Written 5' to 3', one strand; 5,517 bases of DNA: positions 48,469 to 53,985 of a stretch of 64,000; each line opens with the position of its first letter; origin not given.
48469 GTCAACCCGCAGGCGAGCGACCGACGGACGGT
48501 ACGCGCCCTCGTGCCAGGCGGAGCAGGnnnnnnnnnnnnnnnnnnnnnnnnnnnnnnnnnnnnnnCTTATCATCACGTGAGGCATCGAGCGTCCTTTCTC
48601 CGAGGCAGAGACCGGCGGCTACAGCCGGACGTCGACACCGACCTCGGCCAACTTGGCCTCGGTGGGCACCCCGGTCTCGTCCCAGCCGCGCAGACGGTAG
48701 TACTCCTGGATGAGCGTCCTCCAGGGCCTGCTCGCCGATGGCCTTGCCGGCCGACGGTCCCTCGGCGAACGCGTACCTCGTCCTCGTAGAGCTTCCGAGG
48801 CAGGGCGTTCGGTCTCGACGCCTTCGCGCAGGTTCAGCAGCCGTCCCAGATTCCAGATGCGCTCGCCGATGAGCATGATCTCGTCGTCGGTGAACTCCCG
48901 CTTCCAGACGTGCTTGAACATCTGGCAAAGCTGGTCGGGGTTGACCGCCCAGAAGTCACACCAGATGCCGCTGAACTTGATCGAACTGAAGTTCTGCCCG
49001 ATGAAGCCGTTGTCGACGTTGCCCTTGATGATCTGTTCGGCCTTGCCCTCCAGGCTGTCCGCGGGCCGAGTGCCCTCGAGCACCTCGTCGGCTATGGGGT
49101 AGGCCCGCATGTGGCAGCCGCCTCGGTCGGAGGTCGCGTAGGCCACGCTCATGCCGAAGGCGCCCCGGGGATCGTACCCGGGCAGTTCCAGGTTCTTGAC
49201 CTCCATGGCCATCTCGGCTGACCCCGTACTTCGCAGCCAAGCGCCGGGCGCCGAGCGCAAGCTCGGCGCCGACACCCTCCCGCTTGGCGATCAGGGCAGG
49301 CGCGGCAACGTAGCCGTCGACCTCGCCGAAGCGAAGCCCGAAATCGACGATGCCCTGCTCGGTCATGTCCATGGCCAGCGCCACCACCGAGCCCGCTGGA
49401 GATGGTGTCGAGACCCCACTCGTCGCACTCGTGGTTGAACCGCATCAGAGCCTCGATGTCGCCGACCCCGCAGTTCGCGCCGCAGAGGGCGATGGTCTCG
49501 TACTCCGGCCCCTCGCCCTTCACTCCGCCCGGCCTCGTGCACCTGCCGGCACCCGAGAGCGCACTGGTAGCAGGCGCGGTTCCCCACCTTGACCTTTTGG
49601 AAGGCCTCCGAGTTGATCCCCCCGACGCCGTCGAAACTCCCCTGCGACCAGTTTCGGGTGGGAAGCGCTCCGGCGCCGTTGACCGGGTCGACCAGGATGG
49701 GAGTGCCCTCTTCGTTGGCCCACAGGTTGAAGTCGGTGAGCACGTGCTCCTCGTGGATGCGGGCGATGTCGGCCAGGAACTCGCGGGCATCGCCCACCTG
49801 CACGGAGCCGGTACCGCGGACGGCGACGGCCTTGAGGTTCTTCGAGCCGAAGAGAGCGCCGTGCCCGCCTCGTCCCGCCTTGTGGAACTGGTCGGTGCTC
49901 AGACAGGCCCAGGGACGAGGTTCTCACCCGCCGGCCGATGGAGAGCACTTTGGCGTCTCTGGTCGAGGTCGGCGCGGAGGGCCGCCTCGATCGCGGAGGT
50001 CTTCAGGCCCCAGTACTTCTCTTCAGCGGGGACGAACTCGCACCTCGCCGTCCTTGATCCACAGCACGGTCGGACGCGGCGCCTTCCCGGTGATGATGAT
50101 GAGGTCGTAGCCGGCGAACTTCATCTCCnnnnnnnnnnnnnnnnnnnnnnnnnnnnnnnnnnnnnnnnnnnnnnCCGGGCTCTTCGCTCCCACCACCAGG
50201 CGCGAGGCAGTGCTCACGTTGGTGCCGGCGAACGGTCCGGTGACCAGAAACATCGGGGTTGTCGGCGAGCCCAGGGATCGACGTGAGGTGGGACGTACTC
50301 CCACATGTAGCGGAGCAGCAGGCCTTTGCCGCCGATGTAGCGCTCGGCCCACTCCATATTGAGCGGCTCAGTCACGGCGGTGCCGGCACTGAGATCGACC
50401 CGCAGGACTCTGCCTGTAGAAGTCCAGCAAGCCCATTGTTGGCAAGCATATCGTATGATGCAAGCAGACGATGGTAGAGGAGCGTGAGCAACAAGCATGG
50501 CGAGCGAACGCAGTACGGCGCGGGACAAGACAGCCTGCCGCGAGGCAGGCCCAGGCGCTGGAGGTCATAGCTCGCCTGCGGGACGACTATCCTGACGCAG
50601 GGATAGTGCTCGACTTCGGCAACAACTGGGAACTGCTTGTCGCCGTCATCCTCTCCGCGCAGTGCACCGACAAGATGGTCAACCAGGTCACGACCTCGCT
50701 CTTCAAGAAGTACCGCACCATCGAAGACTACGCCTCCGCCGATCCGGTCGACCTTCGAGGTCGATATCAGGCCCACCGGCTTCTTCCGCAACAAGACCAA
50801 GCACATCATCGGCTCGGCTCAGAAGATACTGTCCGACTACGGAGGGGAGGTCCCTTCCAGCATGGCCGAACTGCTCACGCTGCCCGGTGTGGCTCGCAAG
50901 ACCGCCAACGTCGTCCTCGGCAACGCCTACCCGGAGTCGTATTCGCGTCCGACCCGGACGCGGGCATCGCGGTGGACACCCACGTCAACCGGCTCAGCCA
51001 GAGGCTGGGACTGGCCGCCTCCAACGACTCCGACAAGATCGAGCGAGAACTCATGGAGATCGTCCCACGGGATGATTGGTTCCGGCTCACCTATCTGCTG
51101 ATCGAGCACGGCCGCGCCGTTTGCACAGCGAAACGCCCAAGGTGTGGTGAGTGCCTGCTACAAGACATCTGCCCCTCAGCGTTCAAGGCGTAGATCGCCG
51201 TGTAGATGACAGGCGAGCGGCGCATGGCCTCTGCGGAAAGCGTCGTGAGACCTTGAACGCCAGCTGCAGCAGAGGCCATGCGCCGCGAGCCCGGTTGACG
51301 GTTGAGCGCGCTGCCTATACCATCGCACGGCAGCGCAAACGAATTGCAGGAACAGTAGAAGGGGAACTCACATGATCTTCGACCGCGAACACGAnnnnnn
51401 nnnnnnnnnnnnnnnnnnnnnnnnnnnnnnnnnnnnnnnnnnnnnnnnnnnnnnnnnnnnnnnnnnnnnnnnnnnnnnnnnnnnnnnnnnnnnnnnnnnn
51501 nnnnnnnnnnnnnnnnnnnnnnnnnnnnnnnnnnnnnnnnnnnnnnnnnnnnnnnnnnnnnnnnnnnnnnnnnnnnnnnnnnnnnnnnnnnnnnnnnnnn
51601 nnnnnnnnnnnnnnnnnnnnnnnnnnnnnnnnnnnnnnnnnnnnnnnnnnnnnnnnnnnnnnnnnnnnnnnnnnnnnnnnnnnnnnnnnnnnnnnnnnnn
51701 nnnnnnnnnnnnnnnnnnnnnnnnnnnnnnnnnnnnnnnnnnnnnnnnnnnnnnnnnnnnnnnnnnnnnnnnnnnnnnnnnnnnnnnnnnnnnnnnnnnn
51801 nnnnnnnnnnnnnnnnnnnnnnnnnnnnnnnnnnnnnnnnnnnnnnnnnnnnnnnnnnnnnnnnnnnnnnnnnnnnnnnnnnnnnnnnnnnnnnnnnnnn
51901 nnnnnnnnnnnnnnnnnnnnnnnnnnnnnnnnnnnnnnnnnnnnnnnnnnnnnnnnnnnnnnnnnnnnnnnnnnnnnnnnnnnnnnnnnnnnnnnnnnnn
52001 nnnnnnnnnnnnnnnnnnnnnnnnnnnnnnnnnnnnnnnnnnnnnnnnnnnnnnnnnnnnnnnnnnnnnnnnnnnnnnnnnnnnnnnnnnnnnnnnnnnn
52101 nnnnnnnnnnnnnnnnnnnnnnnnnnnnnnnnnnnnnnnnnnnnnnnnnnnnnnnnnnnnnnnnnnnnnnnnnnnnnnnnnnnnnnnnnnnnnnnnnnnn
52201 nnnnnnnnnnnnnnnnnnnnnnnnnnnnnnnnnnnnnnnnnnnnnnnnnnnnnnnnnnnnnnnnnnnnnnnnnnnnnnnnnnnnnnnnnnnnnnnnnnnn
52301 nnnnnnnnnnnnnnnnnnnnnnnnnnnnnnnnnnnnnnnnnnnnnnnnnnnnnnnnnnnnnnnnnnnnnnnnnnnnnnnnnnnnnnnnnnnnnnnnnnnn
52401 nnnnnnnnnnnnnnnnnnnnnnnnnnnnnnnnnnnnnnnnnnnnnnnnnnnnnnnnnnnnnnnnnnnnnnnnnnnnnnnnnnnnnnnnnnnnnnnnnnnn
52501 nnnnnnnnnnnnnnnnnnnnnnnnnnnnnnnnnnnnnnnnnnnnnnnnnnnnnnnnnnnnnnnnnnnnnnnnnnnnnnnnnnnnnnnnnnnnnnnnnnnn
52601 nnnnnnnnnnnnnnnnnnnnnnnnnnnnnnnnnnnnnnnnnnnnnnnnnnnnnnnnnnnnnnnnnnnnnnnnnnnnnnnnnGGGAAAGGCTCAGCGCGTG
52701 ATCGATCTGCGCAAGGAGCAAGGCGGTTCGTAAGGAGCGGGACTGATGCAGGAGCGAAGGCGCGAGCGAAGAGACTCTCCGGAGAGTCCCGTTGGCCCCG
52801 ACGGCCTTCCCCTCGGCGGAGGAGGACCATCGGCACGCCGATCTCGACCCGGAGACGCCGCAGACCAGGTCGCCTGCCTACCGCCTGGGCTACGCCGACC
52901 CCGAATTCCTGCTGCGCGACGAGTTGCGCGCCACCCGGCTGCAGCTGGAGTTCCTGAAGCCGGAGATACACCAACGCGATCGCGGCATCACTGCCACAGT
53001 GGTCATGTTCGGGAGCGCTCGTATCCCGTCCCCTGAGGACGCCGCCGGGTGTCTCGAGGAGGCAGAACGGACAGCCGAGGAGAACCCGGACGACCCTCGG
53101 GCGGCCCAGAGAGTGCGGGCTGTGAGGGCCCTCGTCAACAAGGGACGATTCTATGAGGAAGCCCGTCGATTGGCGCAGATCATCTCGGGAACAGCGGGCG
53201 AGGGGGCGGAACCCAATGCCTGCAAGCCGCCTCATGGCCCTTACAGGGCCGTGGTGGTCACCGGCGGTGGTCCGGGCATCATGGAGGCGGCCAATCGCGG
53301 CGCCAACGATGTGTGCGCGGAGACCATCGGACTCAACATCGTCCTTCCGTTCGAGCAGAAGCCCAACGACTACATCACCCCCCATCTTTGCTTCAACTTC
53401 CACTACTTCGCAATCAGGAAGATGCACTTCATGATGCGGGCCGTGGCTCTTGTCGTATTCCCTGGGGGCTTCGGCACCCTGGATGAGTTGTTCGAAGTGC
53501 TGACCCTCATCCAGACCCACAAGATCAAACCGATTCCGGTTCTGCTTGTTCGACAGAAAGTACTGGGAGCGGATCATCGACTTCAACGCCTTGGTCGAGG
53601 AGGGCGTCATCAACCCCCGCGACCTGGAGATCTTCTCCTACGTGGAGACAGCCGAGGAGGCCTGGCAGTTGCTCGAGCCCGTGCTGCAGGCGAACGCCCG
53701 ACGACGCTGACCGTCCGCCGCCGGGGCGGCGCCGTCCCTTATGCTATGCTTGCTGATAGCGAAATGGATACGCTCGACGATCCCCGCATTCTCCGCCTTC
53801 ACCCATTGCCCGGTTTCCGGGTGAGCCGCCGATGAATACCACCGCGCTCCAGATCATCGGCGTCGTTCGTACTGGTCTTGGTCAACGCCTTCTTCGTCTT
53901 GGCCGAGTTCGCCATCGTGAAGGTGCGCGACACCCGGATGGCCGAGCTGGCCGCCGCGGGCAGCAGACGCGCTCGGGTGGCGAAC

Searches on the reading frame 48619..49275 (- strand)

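Call 53: search_protein_families(library=pfam, proteins=[window:48619-49275:-], max_evalue=0.001)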
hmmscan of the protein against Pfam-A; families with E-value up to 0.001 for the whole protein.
window:48619-49275:- (218 aa): 1 family
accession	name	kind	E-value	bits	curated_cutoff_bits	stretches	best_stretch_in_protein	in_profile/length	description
PF01314.23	AFOR_C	-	1.2e-45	156.8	27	1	16-213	193-384/385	Aldehyde ferredoxin oxidoreductase, domains 2 & 3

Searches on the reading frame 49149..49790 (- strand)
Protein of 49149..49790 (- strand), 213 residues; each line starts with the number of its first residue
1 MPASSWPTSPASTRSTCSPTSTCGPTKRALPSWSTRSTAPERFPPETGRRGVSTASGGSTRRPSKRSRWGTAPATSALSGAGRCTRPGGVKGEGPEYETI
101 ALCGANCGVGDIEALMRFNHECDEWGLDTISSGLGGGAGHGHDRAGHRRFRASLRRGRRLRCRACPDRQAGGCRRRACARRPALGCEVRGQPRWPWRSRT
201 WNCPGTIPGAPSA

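Call 68: search_protein_families(library=pfam, proteins=[window:49149-49790:-], max_evalue=0.001)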
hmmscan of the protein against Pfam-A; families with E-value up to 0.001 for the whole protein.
window:49149-49790:- (213 aa): 1 family
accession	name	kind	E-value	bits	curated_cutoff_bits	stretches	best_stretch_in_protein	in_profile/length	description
PF01314.23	AFOR_C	-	7.8e-14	52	27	1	90-133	90-133/385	Aldehyde ferredoxin oxidoreductase, domains 2 & 3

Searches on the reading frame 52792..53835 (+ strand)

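Call 53: search_protein_families(library=pfam, proteins=[window:52792-53835:+], max_evalue=0.001)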
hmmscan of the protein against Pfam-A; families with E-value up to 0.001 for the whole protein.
window:52792-53835:+ (347 aa): 2 families
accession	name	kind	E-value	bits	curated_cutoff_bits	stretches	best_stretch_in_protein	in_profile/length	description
PF03641.19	Lysine_decarbox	-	1.7e-21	77.2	27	1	164-254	1-89/131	Possible lysine decarboxylase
PF18306.6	LDcluster4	-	1.5e-06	28.4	26.3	1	152-235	32-112/151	SLOG cluster4 family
